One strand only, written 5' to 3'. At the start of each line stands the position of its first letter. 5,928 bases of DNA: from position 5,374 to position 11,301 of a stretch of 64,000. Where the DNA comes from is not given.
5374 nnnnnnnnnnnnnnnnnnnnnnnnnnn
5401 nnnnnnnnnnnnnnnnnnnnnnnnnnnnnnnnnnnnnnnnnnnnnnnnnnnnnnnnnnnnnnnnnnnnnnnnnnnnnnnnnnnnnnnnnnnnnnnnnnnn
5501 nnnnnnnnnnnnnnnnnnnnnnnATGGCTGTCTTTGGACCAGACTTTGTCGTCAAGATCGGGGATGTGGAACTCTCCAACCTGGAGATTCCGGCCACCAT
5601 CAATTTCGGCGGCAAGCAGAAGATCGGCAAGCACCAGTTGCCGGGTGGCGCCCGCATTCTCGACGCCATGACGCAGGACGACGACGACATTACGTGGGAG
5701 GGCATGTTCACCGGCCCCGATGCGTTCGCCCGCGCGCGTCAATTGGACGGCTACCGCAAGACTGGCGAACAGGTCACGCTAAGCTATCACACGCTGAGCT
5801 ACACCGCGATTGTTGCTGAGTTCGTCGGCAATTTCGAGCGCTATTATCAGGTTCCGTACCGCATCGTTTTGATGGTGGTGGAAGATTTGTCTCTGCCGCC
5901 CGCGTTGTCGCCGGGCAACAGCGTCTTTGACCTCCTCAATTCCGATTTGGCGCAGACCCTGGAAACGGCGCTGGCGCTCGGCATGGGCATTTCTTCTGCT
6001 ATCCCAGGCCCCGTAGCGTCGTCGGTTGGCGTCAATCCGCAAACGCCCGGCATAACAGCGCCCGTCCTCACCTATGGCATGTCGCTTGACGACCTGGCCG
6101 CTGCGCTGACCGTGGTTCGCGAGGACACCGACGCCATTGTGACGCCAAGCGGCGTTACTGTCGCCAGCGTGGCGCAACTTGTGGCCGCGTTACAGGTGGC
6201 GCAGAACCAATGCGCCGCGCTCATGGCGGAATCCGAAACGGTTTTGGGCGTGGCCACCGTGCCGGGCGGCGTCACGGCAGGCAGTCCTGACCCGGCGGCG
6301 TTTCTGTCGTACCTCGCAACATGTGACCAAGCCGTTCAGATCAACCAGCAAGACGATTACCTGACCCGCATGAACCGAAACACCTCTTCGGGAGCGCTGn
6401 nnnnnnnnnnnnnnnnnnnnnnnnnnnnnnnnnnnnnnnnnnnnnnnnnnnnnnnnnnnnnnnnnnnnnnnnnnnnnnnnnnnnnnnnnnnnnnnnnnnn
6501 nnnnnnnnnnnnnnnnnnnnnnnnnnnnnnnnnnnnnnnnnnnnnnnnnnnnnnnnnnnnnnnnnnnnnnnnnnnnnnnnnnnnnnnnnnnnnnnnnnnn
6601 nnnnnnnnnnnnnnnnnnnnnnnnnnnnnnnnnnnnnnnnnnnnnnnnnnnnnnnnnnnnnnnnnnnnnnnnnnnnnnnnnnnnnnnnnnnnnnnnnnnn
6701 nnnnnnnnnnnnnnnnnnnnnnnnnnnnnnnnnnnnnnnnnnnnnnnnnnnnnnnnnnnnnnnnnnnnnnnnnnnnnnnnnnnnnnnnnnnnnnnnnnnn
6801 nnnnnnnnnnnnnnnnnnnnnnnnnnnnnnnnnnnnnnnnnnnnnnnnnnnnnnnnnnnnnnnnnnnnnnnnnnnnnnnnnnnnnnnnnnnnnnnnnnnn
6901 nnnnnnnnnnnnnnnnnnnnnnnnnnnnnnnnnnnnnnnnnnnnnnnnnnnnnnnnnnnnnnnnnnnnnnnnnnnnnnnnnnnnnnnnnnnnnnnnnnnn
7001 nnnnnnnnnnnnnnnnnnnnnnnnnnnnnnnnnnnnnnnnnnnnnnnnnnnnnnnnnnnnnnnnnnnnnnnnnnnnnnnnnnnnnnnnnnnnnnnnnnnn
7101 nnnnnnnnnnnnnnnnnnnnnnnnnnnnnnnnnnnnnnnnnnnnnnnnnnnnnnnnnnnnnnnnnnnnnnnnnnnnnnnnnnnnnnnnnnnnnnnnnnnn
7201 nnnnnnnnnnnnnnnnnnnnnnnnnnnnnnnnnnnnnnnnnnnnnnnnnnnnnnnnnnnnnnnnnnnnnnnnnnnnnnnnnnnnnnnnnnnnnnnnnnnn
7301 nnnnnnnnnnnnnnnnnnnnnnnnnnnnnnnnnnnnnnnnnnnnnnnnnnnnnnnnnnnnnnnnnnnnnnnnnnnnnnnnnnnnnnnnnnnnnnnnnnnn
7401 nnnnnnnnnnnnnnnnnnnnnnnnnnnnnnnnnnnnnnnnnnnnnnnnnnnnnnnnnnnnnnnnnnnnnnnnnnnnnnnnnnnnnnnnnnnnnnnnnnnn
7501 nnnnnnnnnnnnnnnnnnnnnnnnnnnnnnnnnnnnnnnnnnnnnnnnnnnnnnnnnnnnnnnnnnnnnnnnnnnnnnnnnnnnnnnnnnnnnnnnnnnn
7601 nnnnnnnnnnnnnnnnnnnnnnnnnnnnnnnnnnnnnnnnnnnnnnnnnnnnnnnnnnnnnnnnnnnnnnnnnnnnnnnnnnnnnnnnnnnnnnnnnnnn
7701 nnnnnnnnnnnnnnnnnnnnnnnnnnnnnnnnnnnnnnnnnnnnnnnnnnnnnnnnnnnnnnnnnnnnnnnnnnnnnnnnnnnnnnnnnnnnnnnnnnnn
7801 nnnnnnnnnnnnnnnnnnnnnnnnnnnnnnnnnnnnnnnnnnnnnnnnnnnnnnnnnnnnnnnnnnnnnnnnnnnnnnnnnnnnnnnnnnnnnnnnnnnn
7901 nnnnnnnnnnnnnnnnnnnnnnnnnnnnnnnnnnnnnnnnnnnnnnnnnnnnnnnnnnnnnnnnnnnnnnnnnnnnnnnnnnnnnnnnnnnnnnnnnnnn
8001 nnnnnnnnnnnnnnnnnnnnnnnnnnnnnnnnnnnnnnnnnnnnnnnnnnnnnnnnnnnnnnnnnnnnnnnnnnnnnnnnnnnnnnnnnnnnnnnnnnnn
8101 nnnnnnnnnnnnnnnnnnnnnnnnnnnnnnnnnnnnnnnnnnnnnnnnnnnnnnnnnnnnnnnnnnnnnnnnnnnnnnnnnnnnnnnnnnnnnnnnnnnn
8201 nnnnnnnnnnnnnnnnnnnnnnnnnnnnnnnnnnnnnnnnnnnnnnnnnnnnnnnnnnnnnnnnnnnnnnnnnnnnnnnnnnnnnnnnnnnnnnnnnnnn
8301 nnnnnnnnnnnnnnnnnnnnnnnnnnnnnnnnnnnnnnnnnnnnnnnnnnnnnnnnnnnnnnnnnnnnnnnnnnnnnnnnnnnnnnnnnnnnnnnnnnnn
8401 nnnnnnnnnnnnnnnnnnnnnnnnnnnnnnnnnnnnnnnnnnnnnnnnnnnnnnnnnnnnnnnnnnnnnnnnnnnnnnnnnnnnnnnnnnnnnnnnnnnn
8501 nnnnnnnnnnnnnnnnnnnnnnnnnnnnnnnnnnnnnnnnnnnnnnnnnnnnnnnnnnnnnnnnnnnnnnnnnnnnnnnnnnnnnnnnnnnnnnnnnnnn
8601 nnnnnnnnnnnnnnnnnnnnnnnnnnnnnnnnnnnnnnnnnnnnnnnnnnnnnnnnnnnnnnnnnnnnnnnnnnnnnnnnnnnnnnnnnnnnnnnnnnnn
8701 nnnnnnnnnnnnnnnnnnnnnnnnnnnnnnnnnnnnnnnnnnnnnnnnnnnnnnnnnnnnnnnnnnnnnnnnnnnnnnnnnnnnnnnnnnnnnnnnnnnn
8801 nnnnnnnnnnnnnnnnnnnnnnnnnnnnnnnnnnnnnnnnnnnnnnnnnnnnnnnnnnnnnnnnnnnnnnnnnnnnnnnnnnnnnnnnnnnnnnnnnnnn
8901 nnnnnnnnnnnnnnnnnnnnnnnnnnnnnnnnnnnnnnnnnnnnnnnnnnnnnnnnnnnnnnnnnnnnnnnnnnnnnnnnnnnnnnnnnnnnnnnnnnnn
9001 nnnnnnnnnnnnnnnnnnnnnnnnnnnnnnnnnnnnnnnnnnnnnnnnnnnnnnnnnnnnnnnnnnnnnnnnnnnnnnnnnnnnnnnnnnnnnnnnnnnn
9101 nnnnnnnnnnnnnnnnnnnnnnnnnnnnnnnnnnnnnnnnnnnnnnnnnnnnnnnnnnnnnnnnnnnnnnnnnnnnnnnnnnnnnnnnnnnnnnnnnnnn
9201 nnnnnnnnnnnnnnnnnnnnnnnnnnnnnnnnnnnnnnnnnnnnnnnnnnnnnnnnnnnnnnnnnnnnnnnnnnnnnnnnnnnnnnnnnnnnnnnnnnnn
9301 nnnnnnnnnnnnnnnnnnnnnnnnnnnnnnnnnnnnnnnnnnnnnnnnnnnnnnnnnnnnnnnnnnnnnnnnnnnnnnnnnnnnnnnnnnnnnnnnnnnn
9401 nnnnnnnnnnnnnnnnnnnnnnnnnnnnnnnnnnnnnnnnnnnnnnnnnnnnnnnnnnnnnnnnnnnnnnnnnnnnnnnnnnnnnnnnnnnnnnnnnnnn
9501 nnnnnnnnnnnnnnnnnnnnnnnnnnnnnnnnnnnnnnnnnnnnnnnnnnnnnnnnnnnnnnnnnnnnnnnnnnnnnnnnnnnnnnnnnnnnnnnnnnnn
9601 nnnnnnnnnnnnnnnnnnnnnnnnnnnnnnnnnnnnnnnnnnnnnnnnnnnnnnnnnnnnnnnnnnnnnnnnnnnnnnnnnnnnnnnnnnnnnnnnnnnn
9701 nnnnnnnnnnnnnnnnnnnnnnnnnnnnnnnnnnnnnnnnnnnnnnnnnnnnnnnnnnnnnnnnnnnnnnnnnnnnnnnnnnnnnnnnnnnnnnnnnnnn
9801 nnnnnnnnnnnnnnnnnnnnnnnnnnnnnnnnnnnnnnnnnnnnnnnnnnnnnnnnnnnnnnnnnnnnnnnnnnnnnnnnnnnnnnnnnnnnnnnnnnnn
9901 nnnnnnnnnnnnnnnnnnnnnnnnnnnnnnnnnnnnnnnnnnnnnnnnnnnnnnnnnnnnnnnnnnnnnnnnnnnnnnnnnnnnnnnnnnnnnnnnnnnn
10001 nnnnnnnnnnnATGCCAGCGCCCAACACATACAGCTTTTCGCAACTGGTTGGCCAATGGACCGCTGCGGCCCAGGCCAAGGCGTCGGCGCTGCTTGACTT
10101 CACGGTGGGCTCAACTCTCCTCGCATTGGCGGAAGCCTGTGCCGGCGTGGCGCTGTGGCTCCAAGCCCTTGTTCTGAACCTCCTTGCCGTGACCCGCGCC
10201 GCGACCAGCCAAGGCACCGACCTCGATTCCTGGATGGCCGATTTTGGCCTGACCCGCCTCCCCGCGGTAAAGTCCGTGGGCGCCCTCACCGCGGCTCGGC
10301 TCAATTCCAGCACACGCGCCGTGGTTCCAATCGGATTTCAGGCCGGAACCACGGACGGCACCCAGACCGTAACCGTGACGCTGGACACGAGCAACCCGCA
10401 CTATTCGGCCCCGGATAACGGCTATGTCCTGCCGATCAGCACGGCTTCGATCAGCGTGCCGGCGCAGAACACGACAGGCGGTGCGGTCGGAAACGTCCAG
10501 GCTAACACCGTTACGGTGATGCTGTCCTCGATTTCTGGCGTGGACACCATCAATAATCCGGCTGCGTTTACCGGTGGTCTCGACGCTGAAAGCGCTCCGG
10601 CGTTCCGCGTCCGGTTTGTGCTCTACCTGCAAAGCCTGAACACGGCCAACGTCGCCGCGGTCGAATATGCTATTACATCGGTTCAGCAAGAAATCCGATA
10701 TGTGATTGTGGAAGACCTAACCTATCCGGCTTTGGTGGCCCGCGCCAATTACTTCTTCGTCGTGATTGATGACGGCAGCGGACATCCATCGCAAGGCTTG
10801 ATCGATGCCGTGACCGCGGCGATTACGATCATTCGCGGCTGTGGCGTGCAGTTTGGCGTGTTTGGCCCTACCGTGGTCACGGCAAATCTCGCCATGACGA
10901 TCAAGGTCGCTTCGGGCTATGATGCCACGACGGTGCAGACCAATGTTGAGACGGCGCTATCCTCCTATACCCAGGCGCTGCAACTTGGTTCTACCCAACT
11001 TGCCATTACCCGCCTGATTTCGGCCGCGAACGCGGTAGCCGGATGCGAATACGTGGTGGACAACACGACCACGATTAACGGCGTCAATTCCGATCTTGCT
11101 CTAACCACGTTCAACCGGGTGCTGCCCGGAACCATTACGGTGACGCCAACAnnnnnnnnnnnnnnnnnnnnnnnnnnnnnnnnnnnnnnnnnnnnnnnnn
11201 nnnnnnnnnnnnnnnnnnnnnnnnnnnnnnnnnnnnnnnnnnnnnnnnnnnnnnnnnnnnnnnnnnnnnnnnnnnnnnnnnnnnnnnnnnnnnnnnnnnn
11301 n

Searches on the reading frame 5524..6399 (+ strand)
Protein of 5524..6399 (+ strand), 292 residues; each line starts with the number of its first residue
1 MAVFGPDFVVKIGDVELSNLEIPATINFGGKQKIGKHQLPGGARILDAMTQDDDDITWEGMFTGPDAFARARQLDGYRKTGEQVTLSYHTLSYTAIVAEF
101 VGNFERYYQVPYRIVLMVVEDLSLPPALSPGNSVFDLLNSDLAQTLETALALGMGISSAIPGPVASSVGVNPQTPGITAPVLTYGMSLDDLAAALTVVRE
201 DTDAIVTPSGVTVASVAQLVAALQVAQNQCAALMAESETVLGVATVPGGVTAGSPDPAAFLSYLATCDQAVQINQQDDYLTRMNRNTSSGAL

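Call 14: search_protein_families(library=phrogs, proteins=[window:5524-6399:+], max_evalue=0.001)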
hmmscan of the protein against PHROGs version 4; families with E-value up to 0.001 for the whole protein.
window:5524-6399:+ (292 aa): 2 families
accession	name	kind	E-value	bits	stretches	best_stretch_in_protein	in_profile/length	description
phrog_21362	-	unknown function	1e-43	150.7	1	6-150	3-147/321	-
phrog_36820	-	unknown function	8.5e-17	62.3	1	10-262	24-265/307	-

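Call 74: search_protein_families(library=pfam, proteins=[window:5524-6399:+], max_evalue=0.01)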
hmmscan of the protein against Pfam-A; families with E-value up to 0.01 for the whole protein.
window:5524-6399:+ (292 aa): 0 families

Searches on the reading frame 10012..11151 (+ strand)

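Call 14: search_protein_families(library=phrogs, proteins=[window:10012-11151:+], max_evalue=0.001)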
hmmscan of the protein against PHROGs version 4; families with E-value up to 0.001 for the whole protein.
window:10012-11151:+ (380 aa): 3 families
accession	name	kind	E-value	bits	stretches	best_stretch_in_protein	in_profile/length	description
phrog_6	-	tail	1.9e-45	156.6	1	8-378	71-404/548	baseplate wedge subunit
phrog_1608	-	tail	1.3e-09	38.8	1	249-361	60-172/192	tail protein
phrog_34452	-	unknown function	1.2e-05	26.1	1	61-184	66-173/175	-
